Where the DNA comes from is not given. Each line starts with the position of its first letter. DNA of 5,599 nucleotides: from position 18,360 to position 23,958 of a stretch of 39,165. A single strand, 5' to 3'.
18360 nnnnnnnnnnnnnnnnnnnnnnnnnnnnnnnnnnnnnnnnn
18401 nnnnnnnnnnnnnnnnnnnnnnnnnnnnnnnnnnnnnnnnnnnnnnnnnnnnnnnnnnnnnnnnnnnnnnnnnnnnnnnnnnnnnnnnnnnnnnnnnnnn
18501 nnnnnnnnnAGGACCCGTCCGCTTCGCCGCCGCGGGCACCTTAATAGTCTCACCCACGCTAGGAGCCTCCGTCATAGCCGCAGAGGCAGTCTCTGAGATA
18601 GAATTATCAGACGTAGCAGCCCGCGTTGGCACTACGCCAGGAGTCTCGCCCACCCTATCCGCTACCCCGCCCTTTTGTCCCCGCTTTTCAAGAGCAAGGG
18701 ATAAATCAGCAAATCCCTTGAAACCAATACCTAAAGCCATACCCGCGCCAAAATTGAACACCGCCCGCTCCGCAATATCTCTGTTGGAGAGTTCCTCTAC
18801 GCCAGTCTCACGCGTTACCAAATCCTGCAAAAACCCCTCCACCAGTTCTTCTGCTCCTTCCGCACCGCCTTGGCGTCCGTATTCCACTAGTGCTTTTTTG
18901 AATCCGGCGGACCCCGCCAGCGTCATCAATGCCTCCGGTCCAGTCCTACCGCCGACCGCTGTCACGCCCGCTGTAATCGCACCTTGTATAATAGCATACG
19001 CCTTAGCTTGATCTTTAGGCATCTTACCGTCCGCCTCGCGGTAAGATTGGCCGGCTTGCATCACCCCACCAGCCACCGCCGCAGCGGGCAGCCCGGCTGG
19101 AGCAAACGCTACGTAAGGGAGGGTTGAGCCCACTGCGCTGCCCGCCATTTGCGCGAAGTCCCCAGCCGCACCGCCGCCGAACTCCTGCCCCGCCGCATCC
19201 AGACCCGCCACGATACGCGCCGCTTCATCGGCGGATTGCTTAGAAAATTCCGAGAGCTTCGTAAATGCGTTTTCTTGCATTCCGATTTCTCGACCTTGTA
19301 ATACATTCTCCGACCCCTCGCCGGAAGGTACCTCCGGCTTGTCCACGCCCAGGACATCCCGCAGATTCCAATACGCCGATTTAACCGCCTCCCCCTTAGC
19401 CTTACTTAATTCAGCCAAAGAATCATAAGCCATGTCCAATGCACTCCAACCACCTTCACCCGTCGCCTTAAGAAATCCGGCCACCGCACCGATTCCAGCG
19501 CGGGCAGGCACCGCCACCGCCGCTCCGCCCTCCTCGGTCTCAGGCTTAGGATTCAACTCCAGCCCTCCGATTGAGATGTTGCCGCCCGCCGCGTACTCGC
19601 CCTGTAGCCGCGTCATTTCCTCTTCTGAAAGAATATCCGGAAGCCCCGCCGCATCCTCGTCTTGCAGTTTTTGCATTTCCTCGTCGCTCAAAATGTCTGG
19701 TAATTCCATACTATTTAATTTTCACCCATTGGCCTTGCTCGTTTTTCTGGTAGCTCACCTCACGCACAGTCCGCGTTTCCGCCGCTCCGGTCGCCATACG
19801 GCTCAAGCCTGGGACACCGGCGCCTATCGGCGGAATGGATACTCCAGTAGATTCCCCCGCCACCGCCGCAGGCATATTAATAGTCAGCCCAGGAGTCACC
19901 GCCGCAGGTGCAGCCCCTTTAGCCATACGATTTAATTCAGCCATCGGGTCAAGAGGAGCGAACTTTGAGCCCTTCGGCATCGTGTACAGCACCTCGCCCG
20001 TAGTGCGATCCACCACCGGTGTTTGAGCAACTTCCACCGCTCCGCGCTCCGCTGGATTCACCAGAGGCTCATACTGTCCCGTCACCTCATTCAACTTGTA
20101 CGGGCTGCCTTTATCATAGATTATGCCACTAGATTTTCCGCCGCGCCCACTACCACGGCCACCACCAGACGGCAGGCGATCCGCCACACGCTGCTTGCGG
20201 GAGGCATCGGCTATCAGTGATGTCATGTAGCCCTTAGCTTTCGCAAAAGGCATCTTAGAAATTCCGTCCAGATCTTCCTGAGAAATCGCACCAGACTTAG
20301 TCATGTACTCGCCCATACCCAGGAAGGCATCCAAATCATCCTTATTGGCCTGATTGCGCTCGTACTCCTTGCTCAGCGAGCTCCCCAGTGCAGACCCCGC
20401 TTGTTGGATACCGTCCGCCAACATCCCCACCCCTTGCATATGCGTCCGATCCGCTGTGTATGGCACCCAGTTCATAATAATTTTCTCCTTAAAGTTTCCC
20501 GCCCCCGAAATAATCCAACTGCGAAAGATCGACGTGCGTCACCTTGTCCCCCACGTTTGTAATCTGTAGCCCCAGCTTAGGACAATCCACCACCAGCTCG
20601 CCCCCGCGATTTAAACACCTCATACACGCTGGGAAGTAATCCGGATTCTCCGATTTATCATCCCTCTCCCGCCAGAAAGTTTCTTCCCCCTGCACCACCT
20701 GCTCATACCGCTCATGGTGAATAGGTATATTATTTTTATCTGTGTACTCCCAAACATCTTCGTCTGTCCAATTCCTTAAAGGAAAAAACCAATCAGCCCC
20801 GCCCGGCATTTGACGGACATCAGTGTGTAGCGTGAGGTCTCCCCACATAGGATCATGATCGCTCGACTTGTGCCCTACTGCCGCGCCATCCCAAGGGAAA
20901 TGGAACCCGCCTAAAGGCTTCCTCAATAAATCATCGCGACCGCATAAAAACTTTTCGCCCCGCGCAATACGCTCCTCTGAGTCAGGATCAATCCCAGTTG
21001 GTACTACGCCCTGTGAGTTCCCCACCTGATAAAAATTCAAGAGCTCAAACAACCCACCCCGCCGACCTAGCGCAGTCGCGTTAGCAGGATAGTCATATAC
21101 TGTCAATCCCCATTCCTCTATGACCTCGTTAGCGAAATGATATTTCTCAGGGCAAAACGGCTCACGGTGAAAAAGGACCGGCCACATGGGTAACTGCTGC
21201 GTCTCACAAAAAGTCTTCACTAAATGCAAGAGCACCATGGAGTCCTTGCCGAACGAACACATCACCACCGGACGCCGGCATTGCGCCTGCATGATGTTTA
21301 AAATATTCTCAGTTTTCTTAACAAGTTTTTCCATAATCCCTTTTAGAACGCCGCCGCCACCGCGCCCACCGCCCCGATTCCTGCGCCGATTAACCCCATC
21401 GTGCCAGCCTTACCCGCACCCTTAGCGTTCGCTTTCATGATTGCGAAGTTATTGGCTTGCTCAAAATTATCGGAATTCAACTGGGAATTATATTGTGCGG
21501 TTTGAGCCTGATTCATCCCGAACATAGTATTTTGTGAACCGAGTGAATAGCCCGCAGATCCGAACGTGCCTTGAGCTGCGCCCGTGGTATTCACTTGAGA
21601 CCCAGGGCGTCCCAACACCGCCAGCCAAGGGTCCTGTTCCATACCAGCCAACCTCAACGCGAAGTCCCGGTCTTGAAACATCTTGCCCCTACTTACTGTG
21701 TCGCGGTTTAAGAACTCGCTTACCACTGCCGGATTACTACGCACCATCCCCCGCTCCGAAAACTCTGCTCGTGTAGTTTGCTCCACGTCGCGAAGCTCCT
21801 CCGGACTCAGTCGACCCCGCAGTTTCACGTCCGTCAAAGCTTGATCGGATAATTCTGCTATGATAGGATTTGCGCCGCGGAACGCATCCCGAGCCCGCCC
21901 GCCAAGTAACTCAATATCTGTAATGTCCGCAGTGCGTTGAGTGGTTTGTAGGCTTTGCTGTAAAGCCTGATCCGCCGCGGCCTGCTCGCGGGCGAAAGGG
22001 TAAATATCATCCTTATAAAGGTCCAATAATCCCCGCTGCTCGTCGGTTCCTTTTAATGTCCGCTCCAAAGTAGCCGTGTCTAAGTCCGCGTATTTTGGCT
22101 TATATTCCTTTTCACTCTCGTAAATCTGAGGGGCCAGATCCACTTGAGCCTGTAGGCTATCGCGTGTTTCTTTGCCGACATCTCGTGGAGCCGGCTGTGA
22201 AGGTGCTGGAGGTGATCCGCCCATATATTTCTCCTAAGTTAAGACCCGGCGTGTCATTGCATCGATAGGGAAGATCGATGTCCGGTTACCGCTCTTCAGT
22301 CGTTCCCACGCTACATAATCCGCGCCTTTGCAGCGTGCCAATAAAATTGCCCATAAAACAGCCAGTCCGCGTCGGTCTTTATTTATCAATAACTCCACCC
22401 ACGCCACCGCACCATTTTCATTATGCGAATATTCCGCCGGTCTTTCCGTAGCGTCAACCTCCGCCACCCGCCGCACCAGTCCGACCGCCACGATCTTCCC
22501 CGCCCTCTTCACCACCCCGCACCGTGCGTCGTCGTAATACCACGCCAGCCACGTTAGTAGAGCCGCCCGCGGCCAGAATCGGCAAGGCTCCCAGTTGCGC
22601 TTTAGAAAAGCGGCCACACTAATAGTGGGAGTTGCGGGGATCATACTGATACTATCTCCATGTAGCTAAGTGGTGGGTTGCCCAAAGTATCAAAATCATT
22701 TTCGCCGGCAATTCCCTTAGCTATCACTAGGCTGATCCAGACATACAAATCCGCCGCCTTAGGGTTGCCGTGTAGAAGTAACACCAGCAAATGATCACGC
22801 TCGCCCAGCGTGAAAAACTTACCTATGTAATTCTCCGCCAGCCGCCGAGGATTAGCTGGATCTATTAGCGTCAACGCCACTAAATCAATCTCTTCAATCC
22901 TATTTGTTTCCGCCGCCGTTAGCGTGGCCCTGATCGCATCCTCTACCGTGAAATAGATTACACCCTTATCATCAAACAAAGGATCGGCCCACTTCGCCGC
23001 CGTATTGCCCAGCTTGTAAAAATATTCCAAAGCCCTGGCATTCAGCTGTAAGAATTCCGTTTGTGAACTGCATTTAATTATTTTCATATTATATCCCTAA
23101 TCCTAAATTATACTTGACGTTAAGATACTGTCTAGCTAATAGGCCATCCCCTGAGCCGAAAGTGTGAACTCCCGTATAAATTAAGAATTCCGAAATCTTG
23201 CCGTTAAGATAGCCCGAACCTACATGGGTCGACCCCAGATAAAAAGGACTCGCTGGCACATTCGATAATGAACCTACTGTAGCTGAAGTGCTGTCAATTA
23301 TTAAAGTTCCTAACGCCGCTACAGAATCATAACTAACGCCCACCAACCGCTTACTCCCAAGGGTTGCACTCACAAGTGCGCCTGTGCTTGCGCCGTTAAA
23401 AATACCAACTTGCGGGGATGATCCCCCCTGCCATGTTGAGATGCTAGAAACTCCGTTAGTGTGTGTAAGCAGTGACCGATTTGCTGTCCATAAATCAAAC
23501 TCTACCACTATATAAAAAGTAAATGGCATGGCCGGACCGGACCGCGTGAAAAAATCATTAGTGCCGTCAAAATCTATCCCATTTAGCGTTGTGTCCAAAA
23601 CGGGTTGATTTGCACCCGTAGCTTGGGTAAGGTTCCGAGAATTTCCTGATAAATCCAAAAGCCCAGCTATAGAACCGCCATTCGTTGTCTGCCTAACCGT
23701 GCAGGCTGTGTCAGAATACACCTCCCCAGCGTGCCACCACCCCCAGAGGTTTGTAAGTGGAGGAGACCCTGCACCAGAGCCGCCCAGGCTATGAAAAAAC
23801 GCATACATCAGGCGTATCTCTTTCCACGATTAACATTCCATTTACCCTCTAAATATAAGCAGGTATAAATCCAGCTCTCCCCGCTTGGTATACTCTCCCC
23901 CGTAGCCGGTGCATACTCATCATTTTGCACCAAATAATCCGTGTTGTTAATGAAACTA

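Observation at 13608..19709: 2,033-aa giant protein (about 16% of the genome) at the end of the structural operon, resembling a polyvalent injected protein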

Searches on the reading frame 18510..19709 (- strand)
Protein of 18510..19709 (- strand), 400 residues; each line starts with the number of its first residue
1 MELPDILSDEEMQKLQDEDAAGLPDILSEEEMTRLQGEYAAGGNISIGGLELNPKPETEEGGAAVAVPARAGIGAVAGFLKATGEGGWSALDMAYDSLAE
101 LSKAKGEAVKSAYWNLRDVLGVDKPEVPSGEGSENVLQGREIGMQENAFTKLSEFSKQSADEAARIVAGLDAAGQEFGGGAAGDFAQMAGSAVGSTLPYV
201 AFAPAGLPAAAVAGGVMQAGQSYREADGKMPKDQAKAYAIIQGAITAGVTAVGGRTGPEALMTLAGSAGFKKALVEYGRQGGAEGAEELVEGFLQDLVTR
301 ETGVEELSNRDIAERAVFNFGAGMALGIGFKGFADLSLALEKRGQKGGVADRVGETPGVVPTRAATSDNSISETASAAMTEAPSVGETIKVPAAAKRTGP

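Call 14: search_protein_families(library=pfam, proteins=[window:18510-19709:-], max_evalue=10)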
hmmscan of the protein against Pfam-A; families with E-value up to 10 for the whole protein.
window:18510-19709:- (400 aa): 1 family
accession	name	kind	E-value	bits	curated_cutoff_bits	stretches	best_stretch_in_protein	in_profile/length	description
PF16934.11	Mersacidin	-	0.82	9.9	27.6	1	27-37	8-18/34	Two-component Enterococcus faecalis cytolysin (EFC)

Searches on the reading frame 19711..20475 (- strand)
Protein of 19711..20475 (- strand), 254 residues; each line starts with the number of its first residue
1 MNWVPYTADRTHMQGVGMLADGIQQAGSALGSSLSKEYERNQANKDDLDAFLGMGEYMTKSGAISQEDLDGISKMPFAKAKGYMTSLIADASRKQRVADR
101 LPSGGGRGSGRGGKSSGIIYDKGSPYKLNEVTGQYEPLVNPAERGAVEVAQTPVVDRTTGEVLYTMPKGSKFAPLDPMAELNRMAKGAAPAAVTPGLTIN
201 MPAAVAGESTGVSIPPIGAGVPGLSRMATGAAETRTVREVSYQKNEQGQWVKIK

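Call 7: search_protein_families(library=phrogs, proteins=[window:19711-20475:-], max_evalue=0.001)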
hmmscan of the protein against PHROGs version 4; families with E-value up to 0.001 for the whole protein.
window:19711-20475:- (254 aa): 0 families

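Call 8: search_protein_families(library=pfam, proteins=[window:19711-20475:-], max_evalue=0.01)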
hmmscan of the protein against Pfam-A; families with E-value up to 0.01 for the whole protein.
window:19711-20475:- (254 aa): 0 families

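Call 100: search_protein_families(library=ncbifam, proteins=[window:19711-20475:-], max_evalue=0.01)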
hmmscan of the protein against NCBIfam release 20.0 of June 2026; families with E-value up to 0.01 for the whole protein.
window:19711-20475:- (254 aa): 0 families

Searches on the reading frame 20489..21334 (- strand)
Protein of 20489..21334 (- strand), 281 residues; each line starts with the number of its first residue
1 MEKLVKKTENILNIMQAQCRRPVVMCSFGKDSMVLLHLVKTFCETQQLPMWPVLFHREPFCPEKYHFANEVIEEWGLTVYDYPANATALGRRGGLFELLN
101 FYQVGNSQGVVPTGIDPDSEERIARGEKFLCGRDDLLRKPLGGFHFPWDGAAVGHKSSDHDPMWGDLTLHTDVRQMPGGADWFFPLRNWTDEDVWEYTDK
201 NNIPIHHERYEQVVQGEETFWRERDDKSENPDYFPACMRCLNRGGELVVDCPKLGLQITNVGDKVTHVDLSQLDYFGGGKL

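Call 7: search_protein_families(library=phrogs, proteins=[window:20489-21334:-], max_evalue=0.001)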
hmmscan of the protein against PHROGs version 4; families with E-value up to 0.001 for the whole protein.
window:20489-21334:- (281 aa): 2 families
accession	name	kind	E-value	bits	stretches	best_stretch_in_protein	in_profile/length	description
phrog_424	-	moron, auxiliary metabolic gene and host takeover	3.7e-08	33.8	0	182-210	299-326/460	phosphoadenosine phosphosulfate reductase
phrog_2302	-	moron, auxiliary metabolic gene and host takeover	1.5e-06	28.4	0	183-207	198-222/381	phosphoadenosine phosphosulfate reductase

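Call 8: search_protein_families(library=pfam, proteins=[window:20489-21334:-], max_evalue=0.01)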
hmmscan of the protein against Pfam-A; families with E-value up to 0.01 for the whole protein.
window:20489-21334:- (281 aa): 1 family
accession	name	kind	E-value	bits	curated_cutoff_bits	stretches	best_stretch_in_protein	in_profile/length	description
PF01507.26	PAPS_reduct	-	2.5e-11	44.3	22.5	2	183-206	134-157/175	Phosphoadenosine phosphosulfate reductase domain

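Call 100: search_protein_families(library=ncbifam, proteins=[window:20489-21334:-], max_evalue=0.01)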
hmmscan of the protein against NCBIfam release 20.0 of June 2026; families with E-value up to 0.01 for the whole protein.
window:20489-21334:- (281 aa): 6 families
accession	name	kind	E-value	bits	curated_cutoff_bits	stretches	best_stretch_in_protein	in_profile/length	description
NF003587.0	PRK05253.1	subfamily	9e-14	51.4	195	2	4-79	12-87/301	sulfate adenylyltransferase subunit CysD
NF009214.0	PRK12563.1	equivalog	1.4e-12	47.7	413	2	3-54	26-76/317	sulfate adenylyltransferase subunit CysD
TIGR02039.1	CysD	subfamily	1e-11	45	396.6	2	9-54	9-53/294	sulfate adenylyltransferase, small subunit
NF002537.0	PRK02090.1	equivalog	1.2e-08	34.9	154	2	8-89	28-106/244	phosphoadenylyl-sulfate reductase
TIGR00434.1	cysH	subfamily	1.6e-07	31.5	165.1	0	22-80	16-73/214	phosophoadenylyl-sulfate reductase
TIGR02057.1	PAPS_reductase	equivalog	2e-05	24.6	254.2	0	184-206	161-183/224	phosphoadenosine phosphosulfate reductase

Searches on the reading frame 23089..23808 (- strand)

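Call 7: search_protein_families(library=phrogs, proteins=[window:23089-23808:-], max_evalue=0.001)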
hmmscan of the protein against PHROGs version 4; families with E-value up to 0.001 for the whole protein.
window:23089-23808:- (239 aa): 1 family
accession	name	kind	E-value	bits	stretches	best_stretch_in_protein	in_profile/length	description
phrog_10356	-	head and packaging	1.7e-07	30.7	1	38-217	396-608/852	virion structural protein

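Call 8: search_protein_families(library=pfam, proteins=[window:23089-23808:-], max_evalue=0.01)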
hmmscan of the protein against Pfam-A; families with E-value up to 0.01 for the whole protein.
window:23089-23808:- (239 aa): 1 family
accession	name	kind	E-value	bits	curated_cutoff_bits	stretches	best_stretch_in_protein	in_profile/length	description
PF13385.13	Laminin_G_3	-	0.0092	16.6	27.6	0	167-214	93-144/151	Concanavalin A-like lectin/glucanases superfamily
